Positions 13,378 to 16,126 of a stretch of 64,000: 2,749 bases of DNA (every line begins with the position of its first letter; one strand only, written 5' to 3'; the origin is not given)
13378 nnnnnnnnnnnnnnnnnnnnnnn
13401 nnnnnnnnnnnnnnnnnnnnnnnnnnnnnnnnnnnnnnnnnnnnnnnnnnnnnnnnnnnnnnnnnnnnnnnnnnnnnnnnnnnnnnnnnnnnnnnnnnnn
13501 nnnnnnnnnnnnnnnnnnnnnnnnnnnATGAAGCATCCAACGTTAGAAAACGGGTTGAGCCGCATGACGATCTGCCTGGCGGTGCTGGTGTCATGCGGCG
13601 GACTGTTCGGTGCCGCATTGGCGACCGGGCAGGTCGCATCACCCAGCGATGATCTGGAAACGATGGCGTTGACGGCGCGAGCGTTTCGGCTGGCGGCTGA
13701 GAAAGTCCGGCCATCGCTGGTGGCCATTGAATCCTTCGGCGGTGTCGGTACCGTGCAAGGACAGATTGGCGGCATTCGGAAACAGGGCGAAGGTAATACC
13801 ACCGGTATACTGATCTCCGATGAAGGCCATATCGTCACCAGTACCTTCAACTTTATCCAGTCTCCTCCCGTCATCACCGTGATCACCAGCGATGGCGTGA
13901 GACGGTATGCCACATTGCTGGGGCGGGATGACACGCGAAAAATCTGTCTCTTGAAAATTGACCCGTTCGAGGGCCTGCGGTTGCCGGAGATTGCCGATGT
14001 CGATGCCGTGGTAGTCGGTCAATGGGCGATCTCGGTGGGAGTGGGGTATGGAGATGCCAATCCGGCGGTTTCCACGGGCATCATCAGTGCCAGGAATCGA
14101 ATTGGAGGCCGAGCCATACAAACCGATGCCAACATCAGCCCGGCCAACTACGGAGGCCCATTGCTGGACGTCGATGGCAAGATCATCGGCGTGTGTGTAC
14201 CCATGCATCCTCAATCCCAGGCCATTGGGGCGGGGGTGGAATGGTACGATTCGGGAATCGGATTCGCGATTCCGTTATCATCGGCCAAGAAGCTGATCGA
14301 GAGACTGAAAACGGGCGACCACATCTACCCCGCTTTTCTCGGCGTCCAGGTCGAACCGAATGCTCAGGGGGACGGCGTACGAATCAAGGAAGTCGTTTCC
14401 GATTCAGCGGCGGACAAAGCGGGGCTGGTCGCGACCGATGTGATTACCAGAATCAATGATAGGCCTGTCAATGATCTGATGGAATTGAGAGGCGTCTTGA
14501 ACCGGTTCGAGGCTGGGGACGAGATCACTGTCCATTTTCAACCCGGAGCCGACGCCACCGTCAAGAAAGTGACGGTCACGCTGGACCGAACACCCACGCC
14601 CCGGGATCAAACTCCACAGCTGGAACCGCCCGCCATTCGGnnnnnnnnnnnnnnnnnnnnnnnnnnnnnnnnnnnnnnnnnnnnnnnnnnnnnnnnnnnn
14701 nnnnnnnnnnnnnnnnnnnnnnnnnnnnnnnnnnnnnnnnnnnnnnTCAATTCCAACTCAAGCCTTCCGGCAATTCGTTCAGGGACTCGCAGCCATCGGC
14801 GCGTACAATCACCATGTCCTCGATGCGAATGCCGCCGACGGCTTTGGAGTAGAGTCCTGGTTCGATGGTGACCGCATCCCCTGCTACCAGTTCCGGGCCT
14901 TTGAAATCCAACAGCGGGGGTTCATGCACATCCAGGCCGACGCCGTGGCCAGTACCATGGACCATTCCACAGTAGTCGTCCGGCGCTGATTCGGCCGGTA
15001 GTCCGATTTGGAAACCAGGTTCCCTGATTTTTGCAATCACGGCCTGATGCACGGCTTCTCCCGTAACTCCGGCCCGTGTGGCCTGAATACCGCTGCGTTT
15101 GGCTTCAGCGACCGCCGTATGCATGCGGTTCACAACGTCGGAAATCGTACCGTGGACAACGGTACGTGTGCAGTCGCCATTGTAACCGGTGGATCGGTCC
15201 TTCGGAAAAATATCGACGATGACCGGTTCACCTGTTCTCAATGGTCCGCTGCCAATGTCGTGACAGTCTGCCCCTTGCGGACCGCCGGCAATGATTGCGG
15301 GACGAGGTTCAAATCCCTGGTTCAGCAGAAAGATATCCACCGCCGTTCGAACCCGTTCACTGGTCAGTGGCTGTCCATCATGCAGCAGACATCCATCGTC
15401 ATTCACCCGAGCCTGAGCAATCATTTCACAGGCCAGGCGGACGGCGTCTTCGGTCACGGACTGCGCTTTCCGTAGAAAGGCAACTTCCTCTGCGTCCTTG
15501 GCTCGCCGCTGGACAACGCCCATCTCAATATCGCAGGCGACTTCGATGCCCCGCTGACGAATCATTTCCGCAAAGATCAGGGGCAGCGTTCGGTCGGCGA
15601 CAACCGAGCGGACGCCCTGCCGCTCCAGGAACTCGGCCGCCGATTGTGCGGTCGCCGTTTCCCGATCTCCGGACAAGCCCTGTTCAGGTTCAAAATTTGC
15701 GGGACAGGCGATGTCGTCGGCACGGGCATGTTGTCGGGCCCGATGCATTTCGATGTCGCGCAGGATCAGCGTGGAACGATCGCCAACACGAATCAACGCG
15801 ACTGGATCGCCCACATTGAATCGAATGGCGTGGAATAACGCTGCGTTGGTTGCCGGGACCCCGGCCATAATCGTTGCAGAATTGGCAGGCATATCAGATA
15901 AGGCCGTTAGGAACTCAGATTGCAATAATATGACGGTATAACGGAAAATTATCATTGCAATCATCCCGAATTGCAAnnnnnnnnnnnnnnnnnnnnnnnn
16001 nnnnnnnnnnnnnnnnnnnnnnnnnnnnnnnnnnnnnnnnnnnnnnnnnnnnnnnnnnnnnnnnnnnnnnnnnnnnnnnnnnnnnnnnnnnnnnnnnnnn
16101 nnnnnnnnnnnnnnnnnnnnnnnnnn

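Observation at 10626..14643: One catalytically intact HtrA-like protease followed by two translationally coupled, triad-dead paralogs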

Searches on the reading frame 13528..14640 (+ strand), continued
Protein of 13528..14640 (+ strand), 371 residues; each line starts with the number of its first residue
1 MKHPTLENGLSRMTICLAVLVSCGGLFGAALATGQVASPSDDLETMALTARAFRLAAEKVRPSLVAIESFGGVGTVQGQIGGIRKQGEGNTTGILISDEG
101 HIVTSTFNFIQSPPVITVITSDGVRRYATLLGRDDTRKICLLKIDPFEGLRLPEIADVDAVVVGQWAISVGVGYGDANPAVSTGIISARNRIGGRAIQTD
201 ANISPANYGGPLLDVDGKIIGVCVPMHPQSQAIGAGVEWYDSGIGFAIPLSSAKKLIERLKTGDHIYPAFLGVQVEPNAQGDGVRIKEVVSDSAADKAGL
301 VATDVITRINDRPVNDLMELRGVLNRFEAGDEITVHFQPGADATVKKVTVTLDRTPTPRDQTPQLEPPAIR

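Call 82: search_protein_families(library=pfam, proteins=[P0418, P0375, L088:580-2868:+, L088:2873-4588:+, L088:4585-5598:+], max_evalue=0.01)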
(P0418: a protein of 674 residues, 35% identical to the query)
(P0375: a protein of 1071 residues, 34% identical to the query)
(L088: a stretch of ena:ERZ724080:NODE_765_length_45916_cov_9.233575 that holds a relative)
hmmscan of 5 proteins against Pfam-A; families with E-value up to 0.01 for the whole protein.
P0418 (674 aa): 6 families
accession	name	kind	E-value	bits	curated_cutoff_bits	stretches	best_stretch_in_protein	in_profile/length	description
PF13180.12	PDZ_2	-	4.4e-28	97.8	27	2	370-439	12-78/80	PDZ domain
PF17820.7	PDZ_6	-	2e-24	85.5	27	2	377-430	2-54/54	PDZ domain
PF13365.12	Trypsin_2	-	3.6e-21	76.9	27.6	1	89-219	2-144/144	Trypsin-like peptidase domain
PF00595.29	PDZ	-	3.6e-15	56.5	23.2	2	360-427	12-79/81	PDZ domain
PF14685.13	PDZ_Tricorn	-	1.1e-08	35.3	25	1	290-345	30-86/88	Tricorn protease PDZ domain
PF21558.3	Pept_S41_N_bact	-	0.0016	18.7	27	0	288-314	10-36/87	Bacteroidetes, Peptidase, S41 family, N-terminal domain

P0375 (1071 aa): 9 families
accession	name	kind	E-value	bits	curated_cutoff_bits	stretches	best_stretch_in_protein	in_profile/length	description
PF13365.12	Trypsin_2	-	4.7e-69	232.1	27.6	3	70-215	1-144/144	Trypsin-like peptidase domain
PF13180.12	PDZ_2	-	1.5e-37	128.2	27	3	623-690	13-80/80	PDZ domain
PF17820.7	PDZ_6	-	7.6e-34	115.7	27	3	626-679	2-54/54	PDZ domain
PF00595.29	PDZ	-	2.3e-21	76.4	23.2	3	622-677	25-80/81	PDZ domain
PF00089.32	Trypsin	-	8e-14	52.4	20.6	1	71-243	28-219/220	Trypsin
PF21558.3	Pept_S41_N_bact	-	1.7e-06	28.3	27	0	277-301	11-35/87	Bacteroidetes, Peptidase, S41 family, N-terminal domain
PF14685.13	PDZ_Tricorn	-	3.4e-06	27.4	25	0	991-1041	29-80/88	Tricorn protease PDZ domain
PF04495.20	GRASP55_65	-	0.0033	18.2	27.7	0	985-1040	46-101/138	GRASP55/65 PDZ-like domain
PF10459.15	Peptidase_S46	-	0.0047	16.1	22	0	45-91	28-70/698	Peptidase S46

L088:580-2868:+ (762 aa): 0 families

L088:2873-4588:+ (571 aa): 0 families

L088:4585-5598:+ (337 aa): 0 families

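Call 83: predict_structure(alignment_id=A3)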
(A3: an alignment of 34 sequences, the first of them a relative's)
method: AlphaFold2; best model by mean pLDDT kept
length: 1071 residues; sequences in the alignment: 34
mean_pLDDT: 74.8   pTM: 0.66
mean pLDDT of the five models: 74.8, 73.5, 73.4, 72.0, 71.7
residues with pLDDT >= 90: 333; 70-90: 391; 50-70: 160; < 50: 187
segments of 3 or more residues with pLDDT < 50: 31-34, 180-182, 220-229, 349-375, 395-399, 497-499, 522-526, 540-543, 567-572, 594-602, 616-620, 697-735, 760-770, 777-791, 931-942, 1055-1071
pLDDT, mean of each block of 10 residues (from residue 1): 66 61 60 59 89 93 73 96 85 80 89 86 94 94 85 69 84 65 61 61 88 80 42 82 89 85 83 87 94 93 79 88 96 87 51 34 28 52 88 56 85 84 73 84 86 79 50 78 74 63 68 70 50 69 70 90 60 70 91 49 73 58 83 93 92 85 86 92 90 59 29 25 24 52 88 71 41 48 37 82 93 76 91 91 95 96 92 71 85 84 79 93 83 44 73 92 90 86 89 92 94 81 82 94 94 52 33 30
secondary structure, 60 per line:
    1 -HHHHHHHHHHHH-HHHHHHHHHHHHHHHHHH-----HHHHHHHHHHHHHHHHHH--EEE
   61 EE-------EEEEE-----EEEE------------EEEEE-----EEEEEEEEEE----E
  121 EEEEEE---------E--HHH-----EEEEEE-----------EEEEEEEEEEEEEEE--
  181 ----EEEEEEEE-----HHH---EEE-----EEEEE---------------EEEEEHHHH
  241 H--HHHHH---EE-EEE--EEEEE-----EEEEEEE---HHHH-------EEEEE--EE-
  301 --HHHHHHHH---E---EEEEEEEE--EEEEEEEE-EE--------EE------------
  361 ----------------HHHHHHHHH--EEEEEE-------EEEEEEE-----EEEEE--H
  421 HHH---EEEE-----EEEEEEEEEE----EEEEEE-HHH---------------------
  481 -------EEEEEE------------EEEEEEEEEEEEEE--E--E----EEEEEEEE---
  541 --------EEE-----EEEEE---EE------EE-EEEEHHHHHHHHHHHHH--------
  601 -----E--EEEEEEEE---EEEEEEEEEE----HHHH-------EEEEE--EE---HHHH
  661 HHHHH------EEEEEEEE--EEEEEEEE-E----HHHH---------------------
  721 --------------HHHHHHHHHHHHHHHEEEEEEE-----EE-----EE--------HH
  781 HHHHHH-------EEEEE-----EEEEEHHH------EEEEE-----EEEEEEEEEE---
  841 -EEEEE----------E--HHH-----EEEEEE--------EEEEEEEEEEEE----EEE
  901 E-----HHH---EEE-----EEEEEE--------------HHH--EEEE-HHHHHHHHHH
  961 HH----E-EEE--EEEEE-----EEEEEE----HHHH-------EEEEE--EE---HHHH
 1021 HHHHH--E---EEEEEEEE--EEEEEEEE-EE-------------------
elements in order (helices of 4 or more, strands of 3 or more residues): H2-13 H15-32 H38-55 E58-62 E70-74 E80-83 E96-100 E106-115 E120-126 E147-152 E164-178 E185-192 E204-206 E212-216 E232-236 H237-241 H244-248 E255-257 E260-264 E270-276 H280-283 E291-295 H303-310 E318-325 E328-335 H377-385 E388-393 E401-407 E413-417 H420-423 E427-430 E436-445 E450-455 E488-493 E506-519 E530-537 E549-551 E557-561 E576-579 H580-592 E609-616 E620-629 H634-637 E645-649 H657-665 E672-679 E682-689 H696-699 H735-749 E750-756 H779-786 E794-798 E804-808 E818-822 E828-837 E842-846 E868-873 E882-893 E898-901 E913-915 E921-926 E946-949 H951-962 E969-971 E974-978 E984-989 H994-997 E1005-1009 H1017-1025 E1032-1039 E1042-1049

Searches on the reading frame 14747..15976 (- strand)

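Call 9: search_protein_families(library=pfam, proteins=[window:14747-15976:-], max_evalue=0.01)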
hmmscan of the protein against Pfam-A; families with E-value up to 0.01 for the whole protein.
window:14747-15976:- (409 aa): 1 family
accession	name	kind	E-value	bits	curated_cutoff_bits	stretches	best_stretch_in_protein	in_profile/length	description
PF00557.29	Peptidase_M24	-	1.2e-38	133.4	23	1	168-392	3-207/208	Metallopeptidase family M24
